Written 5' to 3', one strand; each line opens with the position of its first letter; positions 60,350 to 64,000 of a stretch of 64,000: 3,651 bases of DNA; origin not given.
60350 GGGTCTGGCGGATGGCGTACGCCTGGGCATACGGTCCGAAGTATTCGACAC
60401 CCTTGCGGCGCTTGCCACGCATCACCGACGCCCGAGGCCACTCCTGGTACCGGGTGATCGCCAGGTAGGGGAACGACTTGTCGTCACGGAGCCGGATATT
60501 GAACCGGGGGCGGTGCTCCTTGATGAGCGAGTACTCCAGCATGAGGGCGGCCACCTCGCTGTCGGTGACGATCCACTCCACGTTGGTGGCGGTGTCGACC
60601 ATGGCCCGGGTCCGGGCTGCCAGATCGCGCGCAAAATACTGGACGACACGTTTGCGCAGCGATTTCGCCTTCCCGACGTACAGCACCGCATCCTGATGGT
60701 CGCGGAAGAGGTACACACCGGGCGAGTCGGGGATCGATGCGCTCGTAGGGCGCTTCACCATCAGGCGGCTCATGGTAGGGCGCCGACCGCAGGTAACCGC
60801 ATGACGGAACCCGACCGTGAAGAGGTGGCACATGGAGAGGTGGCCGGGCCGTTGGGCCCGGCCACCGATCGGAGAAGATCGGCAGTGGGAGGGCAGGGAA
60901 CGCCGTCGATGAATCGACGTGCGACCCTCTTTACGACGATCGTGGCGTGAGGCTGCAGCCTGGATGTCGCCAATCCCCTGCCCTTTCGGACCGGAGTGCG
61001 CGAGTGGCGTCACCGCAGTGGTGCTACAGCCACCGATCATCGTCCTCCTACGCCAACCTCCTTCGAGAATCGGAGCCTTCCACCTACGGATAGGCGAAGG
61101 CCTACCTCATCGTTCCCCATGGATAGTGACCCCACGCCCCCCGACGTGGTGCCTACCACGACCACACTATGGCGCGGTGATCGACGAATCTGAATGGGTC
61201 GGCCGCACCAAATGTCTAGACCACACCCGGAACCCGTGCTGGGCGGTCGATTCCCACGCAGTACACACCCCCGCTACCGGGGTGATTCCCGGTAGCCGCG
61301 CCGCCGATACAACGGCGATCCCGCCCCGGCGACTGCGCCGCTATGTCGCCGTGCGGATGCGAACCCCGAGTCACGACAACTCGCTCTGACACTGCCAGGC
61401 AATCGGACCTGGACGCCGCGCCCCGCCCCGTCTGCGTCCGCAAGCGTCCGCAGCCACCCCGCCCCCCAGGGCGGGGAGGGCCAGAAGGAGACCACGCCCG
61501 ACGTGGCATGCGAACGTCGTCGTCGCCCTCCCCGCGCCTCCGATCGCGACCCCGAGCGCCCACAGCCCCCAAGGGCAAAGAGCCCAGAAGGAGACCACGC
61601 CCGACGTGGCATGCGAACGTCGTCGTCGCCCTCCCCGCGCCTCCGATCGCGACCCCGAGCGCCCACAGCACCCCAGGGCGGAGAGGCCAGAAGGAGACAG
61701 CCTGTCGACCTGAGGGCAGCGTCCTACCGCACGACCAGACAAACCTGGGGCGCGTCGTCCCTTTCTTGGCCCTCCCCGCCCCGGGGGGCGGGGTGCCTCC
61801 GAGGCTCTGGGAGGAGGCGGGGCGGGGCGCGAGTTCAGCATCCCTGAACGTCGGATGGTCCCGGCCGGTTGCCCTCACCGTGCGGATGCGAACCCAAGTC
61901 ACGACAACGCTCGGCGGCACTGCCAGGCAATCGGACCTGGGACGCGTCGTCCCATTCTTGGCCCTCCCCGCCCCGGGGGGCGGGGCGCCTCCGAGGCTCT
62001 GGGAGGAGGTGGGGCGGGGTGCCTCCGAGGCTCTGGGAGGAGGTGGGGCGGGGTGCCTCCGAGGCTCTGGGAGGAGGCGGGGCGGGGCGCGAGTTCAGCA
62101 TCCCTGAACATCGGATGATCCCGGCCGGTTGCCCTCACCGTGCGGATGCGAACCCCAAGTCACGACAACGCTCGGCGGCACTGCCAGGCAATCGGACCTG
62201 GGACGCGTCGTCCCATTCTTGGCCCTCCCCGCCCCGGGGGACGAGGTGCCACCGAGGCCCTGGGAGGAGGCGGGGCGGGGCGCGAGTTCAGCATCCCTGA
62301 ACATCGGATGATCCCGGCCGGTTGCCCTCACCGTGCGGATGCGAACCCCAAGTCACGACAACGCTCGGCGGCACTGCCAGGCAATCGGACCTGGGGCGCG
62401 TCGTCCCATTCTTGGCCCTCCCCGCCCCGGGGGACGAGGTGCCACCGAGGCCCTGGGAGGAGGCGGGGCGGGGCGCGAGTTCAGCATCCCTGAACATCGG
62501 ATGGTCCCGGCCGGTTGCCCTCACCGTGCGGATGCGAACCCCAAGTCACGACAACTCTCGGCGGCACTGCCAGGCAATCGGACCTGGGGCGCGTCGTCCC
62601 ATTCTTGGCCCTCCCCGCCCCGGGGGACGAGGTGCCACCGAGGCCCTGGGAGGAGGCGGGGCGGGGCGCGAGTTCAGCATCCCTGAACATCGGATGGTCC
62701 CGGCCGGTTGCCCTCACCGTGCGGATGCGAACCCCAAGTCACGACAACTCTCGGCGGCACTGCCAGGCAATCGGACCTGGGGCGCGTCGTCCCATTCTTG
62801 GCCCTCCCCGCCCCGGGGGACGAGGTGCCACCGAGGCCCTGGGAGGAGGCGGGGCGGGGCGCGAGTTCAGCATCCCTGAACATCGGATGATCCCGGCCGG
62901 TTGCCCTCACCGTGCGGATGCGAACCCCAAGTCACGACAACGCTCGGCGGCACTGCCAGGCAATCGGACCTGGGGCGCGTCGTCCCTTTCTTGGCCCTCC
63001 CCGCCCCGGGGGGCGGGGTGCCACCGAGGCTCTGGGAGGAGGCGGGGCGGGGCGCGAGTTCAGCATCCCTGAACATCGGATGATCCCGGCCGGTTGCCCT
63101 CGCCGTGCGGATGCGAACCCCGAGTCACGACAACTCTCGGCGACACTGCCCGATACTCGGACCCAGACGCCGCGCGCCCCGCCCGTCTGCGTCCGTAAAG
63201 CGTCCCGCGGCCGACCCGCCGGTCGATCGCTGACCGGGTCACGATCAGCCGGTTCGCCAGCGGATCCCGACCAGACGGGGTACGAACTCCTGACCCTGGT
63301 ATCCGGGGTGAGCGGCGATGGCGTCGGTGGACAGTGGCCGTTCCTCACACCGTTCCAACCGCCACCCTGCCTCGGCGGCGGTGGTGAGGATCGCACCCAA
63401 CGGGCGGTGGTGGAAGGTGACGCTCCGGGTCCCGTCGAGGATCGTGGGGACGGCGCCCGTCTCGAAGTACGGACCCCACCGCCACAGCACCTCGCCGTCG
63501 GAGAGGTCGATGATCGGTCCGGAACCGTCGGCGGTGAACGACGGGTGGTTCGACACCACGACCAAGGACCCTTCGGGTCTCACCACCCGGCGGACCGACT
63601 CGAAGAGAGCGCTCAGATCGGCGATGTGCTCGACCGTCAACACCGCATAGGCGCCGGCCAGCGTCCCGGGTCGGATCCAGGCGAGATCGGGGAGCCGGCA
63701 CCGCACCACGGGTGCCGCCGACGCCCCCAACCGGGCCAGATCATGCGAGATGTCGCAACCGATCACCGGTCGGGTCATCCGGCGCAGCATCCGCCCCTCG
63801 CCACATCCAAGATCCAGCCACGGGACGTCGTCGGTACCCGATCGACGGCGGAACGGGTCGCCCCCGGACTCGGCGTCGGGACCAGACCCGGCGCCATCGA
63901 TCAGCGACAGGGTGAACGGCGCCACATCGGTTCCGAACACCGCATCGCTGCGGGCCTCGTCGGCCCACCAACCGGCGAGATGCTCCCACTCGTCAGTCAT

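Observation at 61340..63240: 1.9-kb hierarchical tandem array of a 193-bp GC-rich unit between uvrC and a methyltransferase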

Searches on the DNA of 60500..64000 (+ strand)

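Call 4: search_rna_families(source=window, start=60500, end=64000, threshold=evalue, max_evalue=1, show_alignments=3)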
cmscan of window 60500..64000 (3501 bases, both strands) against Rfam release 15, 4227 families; matches with E-value up to 1: 0.
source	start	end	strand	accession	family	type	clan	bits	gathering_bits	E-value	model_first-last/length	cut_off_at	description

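Call 14: search_dna_similar(query=window:62238-62623:+, collection=plasmids, mode=distant, max_evalue=0.001)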
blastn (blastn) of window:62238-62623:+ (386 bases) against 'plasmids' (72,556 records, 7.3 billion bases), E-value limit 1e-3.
No match.

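Call 15: search_dna_similar(query=window:62238-62623:+, collection=phages, mode=distant, max_evalue=0.001)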
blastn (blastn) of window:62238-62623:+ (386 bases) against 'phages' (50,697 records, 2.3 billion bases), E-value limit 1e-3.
No match.

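Call 53: search_dna_similar(query=window:61300-61760:+, collection=plasmids, mode=distant, max_evalue=0.001)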
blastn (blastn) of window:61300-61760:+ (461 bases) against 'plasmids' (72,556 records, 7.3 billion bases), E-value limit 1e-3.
No match.

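Call 80: search_rna_families(source=window, start=60762, end=61345, threshold=evalue, max_evalue=10)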
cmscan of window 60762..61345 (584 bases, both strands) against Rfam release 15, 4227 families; matches with E-value up to 10: 1.
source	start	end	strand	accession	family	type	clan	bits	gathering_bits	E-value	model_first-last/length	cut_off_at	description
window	60837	60863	+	RF02784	SorX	Gene; sRNA;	-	13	46.6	3.2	42-67/73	no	Singlet oxygen resistance RNA X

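Call 84: build_rna_model(alignment_id=A5)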
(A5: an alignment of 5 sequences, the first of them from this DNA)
Model R1 built from alignment A5 (5 sequences, 96 columns); structure: RNAalifold consensus.
model positions 95; base pairs 35; branch points 1; effective number of sequences 0.83; information 0.601 bits per position. Calibrated on 0.2 Mb of random sequence (short: E-values are rough).
structure used (alignment columns):
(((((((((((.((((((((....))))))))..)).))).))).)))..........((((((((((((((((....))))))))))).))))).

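Call 85: search_with_rna_model(model_id=R1, sources=[window, L001, L002, L003, L004, L005, L006, L007, L008, L009, L010, L011, L012, L013, L014, L015, L016, L017, L018, L019, L020, L021, L022, L023, L024, L025, L026, L027, L028, L029, L030, L031, L032, L033, L034, L035, L036, L037, L038, L039, L040, L041, L042, L043, L044, L045, L046, L047, L048, L049, L050, L051, L052, L053, L054, L055, L056, L057, L058, L059, L060, L061, L062, L063, L064, L065, L066, L067, L068, L069, L070, L071, L072, L073, L074, L075, L076, L077, L078, L079, L080, L083, L084, L085, L086, L087, L088, L089, L090], max_evalue=1)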
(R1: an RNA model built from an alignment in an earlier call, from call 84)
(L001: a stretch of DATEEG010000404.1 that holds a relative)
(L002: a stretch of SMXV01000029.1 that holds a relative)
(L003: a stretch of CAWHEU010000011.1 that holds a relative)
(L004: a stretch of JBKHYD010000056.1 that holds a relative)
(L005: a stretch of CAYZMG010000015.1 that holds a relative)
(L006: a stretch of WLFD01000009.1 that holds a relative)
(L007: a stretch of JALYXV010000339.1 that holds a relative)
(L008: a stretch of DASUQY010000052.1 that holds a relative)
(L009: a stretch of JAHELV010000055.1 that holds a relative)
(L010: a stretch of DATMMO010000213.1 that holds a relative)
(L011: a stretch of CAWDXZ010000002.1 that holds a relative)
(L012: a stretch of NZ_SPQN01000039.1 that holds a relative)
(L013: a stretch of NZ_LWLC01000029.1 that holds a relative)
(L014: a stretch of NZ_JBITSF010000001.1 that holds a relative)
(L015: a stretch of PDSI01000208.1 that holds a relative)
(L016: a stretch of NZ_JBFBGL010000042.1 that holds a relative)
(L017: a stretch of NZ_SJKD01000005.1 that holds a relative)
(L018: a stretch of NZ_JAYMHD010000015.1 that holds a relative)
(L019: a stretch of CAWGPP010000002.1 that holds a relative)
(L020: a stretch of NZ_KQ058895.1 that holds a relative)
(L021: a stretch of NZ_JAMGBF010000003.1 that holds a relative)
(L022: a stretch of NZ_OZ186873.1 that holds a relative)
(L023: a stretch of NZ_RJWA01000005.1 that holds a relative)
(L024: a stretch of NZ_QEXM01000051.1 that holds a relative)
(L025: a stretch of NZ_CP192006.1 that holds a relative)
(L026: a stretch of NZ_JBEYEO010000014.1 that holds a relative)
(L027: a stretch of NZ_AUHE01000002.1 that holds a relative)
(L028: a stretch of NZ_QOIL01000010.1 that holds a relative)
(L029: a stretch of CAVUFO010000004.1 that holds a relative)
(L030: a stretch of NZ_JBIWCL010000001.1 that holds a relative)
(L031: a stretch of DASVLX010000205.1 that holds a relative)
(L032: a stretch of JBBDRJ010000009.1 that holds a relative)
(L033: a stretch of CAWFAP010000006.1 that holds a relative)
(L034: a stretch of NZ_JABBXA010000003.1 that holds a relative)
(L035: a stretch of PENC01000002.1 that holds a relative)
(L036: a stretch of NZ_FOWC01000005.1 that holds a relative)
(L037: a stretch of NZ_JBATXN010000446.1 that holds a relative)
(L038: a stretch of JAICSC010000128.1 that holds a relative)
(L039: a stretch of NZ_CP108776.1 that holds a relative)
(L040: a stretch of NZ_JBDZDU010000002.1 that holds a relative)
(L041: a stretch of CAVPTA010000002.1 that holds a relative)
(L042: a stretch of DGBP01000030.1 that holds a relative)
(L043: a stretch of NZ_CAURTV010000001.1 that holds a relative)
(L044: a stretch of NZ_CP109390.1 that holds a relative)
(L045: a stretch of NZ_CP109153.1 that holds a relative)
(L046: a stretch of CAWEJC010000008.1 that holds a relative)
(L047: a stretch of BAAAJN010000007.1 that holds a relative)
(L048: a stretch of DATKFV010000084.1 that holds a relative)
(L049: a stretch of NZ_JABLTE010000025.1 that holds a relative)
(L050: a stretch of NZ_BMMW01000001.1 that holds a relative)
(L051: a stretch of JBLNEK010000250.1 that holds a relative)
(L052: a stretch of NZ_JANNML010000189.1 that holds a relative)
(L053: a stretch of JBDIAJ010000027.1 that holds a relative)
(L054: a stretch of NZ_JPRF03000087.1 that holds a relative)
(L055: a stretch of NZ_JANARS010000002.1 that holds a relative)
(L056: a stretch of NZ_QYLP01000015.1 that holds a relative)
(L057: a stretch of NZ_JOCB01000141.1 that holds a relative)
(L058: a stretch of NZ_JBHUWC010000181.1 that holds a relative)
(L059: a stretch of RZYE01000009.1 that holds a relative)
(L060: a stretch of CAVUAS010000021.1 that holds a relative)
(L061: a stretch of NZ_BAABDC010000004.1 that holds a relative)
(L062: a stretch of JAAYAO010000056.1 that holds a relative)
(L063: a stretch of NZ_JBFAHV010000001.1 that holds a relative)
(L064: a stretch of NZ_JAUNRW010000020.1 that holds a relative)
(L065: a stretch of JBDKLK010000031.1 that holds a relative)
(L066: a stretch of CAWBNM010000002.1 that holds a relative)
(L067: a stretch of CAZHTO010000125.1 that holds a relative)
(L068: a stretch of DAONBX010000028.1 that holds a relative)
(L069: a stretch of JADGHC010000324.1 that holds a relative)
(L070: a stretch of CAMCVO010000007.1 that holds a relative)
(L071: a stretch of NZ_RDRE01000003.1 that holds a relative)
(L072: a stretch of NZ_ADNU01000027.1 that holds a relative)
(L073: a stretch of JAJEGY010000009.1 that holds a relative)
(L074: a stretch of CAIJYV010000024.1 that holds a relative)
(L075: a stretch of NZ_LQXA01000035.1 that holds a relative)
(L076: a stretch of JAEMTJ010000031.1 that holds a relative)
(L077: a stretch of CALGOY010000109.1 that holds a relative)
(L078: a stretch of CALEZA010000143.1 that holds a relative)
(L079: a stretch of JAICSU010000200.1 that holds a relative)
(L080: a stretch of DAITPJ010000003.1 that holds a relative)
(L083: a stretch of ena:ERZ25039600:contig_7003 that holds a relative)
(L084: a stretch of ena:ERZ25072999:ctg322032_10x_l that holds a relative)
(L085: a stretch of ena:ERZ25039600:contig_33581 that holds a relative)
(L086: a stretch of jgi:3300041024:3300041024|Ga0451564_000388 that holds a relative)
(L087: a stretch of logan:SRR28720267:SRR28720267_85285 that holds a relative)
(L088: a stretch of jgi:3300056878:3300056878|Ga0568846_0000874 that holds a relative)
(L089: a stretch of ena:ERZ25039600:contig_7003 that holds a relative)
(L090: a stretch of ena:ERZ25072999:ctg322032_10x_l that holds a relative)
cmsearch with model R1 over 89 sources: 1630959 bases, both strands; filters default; matches with E-value up to 1: 9.
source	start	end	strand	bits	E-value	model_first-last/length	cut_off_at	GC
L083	9608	9702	+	116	3e-21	1-95/95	no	0.61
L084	9571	9665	+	116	3e-21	1-95/95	no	0.61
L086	3622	3716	+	114.2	7.2e-21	1-95/95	no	0.62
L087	2519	2613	+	114.2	7.2e-21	1-95/95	no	0.62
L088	3610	3704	+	114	8.1e-21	1-95/95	no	0.6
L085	3595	3690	+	104.5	8.1e-19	1-95/95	no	0.61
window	61070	61161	-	71.9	5.8e-12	1-95/95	no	0.63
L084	9628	9668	-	20.5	0.39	54-94/95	no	0.51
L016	493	574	+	19.7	0.59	1-95/95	no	0.67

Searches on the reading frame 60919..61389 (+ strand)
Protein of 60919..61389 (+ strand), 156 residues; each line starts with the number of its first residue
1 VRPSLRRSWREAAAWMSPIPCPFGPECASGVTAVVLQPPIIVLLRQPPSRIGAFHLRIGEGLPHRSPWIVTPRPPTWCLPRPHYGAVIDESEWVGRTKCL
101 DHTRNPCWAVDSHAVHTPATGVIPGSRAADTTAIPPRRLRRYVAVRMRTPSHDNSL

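Call 41: search_protein_families(library=pfam, proteins=[window:60919-61389:+], max_evalue=0.1)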
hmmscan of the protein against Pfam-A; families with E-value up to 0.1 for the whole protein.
window:60919-61389:+ (156 aa): 0 families

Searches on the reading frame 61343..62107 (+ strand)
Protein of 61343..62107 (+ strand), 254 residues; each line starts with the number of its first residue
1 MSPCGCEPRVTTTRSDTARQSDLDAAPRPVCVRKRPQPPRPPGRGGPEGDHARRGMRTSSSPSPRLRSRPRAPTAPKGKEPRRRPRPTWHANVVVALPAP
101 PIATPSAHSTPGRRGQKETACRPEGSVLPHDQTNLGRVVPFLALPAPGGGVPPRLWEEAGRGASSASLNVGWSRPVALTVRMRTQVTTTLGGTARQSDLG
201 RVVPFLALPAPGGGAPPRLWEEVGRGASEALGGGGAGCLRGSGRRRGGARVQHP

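Call 41: search_protein_families(library=pfam, proteins=[window:61343-62107:+], max_evalue=0.1)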
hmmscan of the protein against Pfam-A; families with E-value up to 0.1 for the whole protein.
window:61343-62107:+ (254 aa): 0 families

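Call 74: search_protein_representatives(protein=window:61343-62104:+)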
Query: 254 residues. Proteins with E-value up to 0.001 (for the whole library): 12; up to 1e-10: 1; up to 1e-30: 1. The best 12 are listed.
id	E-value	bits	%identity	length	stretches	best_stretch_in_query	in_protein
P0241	1.7e-160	549.2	100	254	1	1-254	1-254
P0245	9.3e-09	51.6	29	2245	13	157-227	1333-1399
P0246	1.0e-08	51.5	28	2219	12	171-227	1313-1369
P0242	1.0e-08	51.5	60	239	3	139-177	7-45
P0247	2.5e-08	50.2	49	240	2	139-237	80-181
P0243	1.1e-06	44.9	77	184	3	19-53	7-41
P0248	1.4e-06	44.5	33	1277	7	10-56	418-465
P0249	2.3e-06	43.8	27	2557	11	171-223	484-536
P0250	6.1e-06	42.4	35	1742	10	129-224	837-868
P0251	1.1e-05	41.6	31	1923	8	162-225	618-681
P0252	1.8e-04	37.6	29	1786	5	163-226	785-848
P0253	2.3e-04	37.2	35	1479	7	126-165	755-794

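Call 77: list_cluster_members(proteins=[P0247, P0242, P0243, P0244])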
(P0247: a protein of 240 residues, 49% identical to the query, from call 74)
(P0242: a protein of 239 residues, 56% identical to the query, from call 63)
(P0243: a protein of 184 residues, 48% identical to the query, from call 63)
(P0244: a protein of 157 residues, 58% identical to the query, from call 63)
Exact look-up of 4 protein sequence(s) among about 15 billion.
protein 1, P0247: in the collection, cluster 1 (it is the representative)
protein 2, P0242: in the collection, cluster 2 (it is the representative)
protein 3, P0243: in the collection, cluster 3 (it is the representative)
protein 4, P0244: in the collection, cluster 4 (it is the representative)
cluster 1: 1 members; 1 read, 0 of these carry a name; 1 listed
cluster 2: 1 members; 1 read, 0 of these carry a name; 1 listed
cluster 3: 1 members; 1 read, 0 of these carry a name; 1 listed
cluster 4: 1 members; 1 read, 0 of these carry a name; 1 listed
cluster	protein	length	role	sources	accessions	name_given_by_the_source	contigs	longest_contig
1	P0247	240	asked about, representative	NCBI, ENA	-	-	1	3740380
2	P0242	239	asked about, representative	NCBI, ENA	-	-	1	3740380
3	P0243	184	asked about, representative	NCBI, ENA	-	-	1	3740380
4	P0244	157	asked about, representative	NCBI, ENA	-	-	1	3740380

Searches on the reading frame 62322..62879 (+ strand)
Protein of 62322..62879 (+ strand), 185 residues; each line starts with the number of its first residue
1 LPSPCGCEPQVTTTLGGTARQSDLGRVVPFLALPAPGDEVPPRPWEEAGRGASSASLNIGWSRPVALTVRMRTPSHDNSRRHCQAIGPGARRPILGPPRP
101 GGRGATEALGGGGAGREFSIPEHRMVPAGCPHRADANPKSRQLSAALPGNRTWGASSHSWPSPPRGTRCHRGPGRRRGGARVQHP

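Call 41: search_protein_families(library=pfam, proteins=[window:62322-62879:+], max_evalue=0.1)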
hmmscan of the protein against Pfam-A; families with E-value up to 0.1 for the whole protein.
window:62322-62879:+ (185 aa): 0 families

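Call 63: find_homologous_proteins(query=window:62322-62876:+, max_evalue=0.001)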
Query window:62322-62876:+ (185 aa): 4 proteins with E <= 0.001 among 3086 candidates.
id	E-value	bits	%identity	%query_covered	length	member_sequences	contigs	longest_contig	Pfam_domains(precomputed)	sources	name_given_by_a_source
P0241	9.3e-44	168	66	44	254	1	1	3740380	-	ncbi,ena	-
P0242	2.4e-14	72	56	33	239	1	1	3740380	-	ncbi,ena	-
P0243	8.1e-6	44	48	53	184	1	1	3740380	-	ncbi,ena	-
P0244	2.0e-4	39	58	24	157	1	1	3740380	-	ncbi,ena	-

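Call 67: find_encoding_contigs(protein=P0242, flank=5000, max_places=2)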
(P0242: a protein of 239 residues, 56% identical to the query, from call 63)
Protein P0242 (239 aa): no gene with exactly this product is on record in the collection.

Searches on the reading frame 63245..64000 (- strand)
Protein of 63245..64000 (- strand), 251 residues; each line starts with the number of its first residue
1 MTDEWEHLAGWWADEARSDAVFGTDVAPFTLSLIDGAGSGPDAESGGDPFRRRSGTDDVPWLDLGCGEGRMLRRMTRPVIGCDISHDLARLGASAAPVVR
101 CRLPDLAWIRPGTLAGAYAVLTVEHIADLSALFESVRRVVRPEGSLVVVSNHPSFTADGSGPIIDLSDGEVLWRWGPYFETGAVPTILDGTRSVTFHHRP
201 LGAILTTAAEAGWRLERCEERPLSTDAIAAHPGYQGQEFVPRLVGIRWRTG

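Call 8: find_encoding_contigs(protein=window:63245-64000:-, flank=10000, max_places=6)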
Protein window:63245-64000:- (251 aa): no gene with exactly this product is on record in the collection.

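Call 10: search_protein_families(library=pfam, proteins=[window:63245-64000:-])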
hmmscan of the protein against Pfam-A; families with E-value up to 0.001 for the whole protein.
window:63245-64000:- (251 aa): 5 families
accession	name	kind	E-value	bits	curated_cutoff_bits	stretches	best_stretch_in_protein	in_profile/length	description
PF08241.18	Methyltransf_11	-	2.4e-09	38.1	21.2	1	62-148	1-95/95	Methyltransferase domain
PF13649.12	Methyltransf_25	-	9.1e-07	29.9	27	1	62-144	2-97/97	Methyltransferase domain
PF13489.12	Methyltransf_23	-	1.6e-06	28.3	27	1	60-149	25-117/164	Methyltransferase domain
PF08242.18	Methyltransf_12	-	2.6e-05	25.3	30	1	62-146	1-98/98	Methyltransferase domain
PF13847.12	Methyltransf_31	-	0.00023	21.3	27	0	58-87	4-39/145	Methyltransferase domain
